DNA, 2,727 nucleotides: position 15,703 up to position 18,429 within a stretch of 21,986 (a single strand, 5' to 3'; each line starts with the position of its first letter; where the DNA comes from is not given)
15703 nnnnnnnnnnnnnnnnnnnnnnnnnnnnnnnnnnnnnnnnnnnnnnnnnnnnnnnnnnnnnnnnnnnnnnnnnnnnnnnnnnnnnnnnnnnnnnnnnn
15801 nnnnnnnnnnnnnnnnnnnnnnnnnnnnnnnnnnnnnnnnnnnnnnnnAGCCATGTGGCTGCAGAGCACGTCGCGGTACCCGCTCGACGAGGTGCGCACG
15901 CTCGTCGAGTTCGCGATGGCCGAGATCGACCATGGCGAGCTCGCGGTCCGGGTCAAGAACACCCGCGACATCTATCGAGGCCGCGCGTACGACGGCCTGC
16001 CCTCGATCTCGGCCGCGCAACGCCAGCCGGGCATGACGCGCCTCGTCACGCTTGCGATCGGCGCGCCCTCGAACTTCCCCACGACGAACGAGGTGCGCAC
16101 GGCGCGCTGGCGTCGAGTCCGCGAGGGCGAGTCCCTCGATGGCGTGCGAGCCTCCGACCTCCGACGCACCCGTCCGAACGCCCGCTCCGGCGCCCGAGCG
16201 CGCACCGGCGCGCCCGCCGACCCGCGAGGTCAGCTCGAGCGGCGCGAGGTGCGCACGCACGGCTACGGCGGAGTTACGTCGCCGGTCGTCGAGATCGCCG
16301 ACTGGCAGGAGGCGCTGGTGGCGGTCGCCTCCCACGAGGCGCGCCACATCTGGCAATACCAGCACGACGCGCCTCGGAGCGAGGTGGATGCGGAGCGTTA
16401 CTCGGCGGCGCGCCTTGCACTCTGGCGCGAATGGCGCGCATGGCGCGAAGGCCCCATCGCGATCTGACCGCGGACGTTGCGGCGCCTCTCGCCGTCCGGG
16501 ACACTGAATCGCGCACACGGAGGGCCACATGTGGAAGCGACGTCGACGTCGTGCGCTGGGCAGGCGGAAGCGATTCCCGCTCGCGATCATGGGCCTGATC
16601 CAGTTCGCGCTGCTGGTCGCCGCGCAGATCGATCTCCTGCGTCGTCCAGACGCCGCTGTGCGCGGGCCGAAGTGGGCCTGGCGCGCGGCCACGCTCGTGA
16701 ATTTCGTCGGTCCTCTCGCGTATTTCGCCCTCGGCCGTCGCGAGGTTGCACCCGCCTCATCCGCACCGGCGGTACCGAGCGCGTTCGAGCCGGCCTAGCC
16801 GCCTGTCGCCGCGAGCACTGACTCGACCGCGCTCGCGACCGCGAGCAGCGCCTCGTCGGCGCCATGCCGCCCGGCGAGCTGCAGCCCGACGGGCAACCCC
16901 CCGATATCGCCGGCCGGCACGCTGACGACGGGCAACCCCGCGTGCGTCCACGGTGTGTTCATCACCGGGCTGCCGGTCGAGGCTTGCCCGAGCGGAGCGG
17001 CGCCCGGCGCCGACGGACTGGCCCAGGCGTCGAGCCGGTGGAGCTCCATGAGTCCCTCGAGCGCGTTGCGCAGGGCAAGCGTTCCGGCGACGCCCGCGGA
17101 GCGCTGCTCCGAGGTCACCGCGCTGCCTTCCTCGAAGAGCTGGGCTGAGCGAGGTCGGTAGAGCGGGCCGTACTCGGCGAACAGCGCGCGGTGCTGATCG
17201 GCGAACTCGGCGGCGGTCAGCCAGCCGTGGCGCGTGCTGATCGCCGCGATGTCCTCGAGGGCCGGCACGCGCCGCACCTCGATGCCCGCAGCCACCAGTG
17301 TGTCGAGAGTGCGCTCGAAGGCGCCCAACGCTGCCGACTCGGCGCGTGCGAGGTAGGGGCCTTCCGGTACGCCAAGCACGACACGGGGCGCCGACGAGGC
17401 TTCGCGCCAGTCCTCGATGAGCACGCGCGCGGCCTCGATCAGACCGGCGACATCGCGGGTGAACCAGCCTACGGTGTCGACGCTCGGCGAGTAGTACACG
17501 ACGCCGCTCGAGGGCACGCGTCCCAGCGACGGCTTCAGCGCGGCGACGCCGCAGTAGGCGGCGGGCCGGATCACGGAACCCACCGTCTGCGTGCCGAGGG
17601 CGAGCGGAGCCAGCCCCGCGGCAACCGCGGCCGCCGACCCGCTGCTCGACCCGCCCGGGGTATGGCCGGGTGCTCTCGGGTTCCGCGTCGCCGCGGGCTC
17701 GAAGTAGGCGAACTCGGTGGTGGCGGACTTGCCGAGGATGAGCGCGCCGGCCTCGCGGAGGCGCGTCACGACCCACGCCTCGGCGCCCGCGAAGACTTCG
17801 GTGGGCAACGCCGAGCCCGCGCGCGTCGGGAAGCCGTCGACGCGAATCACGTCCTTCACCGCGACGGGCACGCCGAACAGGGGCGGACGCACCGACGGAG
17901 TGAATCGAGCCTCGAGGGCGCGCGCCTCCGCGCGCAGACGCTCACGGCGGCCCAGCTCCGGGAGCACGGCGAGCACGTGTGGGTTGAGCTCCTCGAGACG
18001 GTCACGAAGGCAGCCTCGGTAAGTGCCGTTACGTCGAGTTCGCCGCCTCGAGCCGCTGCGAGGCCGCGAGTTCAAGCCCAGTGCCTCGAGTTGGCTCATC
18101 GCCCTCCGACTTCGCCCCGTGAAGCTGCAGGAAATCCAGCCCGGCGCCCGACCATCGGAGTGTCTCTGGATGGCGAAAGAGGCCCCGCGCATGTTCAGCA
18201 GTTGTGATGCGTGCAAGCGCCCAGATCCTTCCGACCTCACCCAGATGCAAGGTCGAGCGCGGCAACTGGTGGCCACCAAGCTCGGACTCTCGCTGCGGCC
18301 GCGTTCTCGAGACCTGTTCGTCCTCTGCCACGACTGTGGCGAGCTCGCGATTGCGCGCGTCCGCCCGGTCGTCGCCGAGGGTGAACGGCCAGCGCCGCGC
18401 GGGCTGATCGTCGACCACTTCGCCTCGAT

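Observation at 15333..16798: Tight SET-domain methyltransferase + HExxH-motif protein pair, followed by a PLDc_N mini-membrane protein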

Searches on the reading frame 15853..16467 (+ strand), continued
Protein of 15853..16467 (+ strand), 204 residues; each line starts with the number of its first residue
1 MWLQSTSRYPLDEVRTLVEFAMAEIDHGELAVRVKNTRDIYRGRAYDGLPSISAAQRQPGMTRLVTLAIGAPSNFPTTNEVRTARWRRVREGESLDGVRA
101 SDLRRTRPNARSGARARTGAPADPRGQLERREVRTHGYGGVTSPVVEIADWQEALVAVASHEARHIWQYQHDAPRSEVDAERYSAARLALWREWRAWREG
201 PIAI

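Call 45: fold_search(model_id=the predicted structure, library=pdb)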
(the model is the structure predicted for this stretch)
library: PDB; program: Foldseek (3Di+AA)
matches with E <= 10: 132; with E <= 0.001: 0
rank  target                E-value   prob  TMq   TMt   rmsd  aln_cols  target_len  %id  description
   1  3nh5                  1.1e-01  0.05  0.12  0.09  21.3       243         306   12  Crystal structure of E177A-mutant murine aminoacylase 3 (released 2010-10-20)
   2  1oz9                  4.8e-01  0.30  0.34  0.45  13.9       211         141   10  Crystal structure of AQ_1354, a hypothetical protein from Aquifex aeolicus (released 2003-09-23)
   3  4tnu_A                7.0e-01  0.03  0.13  0.10  19.7       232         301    5  Human brain aspartoacylase mutant Y231C complex with intermediate analog (N-phosphonomethyl-L-aspartate) (released 2014-07-30)
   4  4g4s_O                8.0e-01  0.06  0.14  0.14   7.7        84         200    8  Structure of Proteasome-Pba1-Pba2 Complex (released 2012-09-05)
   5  8rkx_Q                9.1e-01  0.01  0.09  0.07  14.4        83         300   10  Procapsid of bacteriophage JBD30 computed in I4 symmetry (released 2024-08-14)
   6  4yly_B                9.7e-01  0.11  0.14  0.15   5.2        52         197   10  Crystal structure of peptidyl-tRNA hydrolase from a Gram-positive bacterium, staphylococcus aureus at 2.25 angstrom re (released 2016-01-27)
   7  8rvo_7                9.7e-01  0.08  0.13  0.12   7.3        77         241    8  Proteasomal late precursor complex from pre1-1, state 1 (released 2024-09-11)
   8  5m1b_B                9.7e-01  0.07  0.14  0.08   9.9        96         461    7  Crystal structure of C-terminally tagged apo-UbiD from E. coli (released 2017-01-11)
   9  2idb_B                9.7e-01  0.06  0.13  0.07  10.1        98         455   13  Crystal Structure of 3-octaprenyl-4-hydroxybenzoate decarboxylase (UbiD) from Escherichia coli, Northeast Structural G (released 2006-10-24)
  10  5m1d_B                9.7e-01  0.06  0.12  0.06  10.4        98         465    6  Crystal structure of N-terminally tagged UbiD from E. coli reconstituted with prFMN cofactor (released 2017-01-11)
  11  5vcs_A                1.0e+00  0.06  0.12  0.08   9.4        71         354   11  Alpha-1,6-mannosyl-glycoprotein 2-beta-N-acetylglucosaminyltransferase with Bound Acceptor (released 2018-04-11)
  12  4nfr_A                1.0e+00  0.02  0.12  0.09  19.6       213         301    8  Human brain aspartoacylase mutant E285A complex with intermediate analog (N-phosphonomethyl-L-aspartate) (released 2014-07-30)
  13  5m1d_A                1.1e+00  0.05  0.12  0.06  10.4        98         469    6  Crystal structure of N-terminally tagged UbiD from E. coli reconstituted with prFMN cofactor (released 2017-01-11)
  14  8em6_A                1.2e+00  0.01  0.10  0.08  25.6       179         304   13  Bacteriophage HRP29 Procapsid Icosohedral Reconstruction (released 2023-09-27)
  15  7xyo_B                1.2e+00  0.10  0.18  0.08   5.9        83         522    8  Crystal Structure of a M61 aminopeptidase family member from Myxococcus fulvus (released 2023-06-07)
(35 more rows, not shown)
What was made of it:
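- Foldseek against the PDB gave nothing significant (call 45).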

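Call 46: find_encoding_contigs(protein=P0002, flank=3000, max_places=3)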
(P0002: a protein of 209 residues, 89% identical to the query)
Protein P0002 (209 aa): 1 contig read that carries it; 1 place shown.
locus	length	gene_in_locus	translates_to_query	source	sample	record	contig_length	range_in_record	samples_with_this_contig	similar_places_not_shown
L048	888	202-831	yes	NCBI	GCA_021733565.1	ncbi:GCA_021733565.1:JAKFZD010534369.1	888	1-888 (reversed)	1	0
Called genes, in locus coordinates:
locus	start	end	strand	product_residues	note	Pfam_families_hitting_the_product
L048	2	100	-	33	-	?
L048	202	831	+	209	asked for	-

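Call 63: find_encoding_contigs(protein=P0001, flank=3000, max_places=5)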
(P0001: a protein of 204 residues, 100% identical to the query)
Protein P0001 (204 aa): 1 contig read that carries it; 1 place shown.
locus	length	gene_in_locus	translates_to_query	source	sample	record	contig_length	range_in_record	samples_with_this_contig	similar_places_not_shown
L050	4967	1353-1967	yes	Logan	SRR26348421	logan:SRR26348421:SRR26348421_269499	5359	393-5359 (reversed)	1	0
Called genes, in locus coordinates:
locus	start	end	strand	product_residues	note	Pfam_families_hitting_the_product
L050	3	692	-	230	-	?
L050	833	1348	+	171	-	PF00856:SET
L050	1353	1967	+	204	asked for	-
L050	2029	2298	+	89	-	PF13396:PLDc_N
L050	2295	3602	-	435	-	PF01425:Amidase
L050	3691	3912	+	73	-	-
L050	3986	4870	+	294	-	-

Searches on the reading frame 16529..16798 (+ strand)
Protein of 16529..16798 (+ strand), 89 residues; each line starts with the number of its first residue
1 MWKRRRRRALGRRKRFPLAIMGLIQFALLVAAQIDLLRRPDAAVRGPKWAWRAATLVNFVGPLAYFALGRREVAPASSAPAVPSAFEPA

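Call 3: search_protein_families(library=pfam, proteins=[window:16529-16798:+], max_evalue=0.1)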
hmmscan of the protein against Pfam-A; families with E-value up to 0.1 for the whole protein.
window:16529-16798:+ (89 aa): 2 families
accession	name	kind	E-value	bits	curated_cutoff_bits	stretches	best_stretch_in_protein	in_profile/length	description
PF13396.11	PLDc_N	-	8.1e-08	32.5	23.3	1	27-70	1-42/42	Phospholipase_D-nuclease N-terminal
PF23186.1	DUF7059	-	0.098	13.3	27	1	51-79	4-32/85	Domain of unknown function (DUF7059)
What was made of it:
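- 16529..16798 (+): PLDc_N-type two-helix membrane protein, 89 aa. It is syntenic with ORF2 only within the closest clade. Pfam PLDc_N 8.1e-8 (call 3).
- Checked: PLDc_N: 16529-16798 (+), 89 aa, Pfam PLDc_N 32.5 bits against a cut-off of 23.3 (call 3).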

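Call 4: search_protein_families(library=ncbifam, proteins=[window:16529-16798:+], max_evalue=0.1)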
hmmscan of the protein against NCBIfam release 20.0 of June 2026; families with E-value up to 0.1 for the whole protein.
window:16529-16798:+ (89 aa): 0 families

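Call 40: search_protein_families(library=phrogs, proteins=[window:16529-16798:+], max_evalue=0.01)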
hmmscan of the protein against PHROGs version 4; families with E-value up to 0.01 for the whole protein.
window:16529-16798:+ (89 aa): 0 families

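Call 41: search_protein_families(library=padloc, proteins=[window:16529-16798:+], max_evalue=0.01)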
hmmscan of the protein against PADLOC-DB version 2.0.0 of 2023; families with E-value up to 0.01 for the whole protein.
window:16529-16798:+ (89 aa): 0 families

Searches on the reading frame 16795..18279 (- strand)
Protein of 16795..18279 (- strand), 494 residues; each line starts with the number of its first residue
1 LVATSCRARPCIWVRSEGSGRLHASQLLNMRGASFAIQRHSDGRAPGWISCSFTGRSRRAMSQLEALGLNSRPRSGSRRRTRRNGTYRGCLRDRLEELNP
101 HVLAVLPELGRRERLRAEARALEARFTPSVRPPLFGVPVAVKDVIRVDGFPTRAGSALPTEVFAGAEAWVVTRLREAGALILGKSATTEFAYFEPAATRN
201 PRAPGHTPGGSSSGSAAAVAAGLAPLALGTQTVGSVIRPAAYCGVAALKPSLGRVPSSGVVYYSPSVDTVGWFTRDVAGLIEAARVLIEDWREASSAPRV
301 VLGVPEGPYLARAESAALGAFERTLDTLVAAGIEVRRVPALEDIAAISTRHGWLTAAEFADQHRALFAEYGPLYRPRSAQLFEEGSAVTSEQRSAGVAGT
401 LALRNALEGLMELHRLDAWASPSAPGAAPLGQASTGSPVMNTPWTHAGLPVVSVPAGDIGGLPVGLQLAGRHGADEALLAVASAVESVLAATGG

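Call 3: search_protein_families(library=pfam, proteins=[window:16795-18279:-], max_evalue=0.1)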
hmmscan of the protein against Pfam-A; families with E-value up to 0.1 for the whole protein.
window:16795-18279:- (494 aa): 1 family
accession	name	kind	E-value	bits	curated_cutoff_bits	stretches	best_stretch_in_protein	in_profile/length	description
PF01425.27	Amidase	-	6.3e-69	233.6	27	1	94-479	9-445/445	Amidase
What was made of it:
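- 16795..18090 (-): Amidase, the right neighbour in the ancestral synteny. Its start is approximate, taken from orthologues of 432-435 aa. Pfam Amidase 6.3e-69 (call 3).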
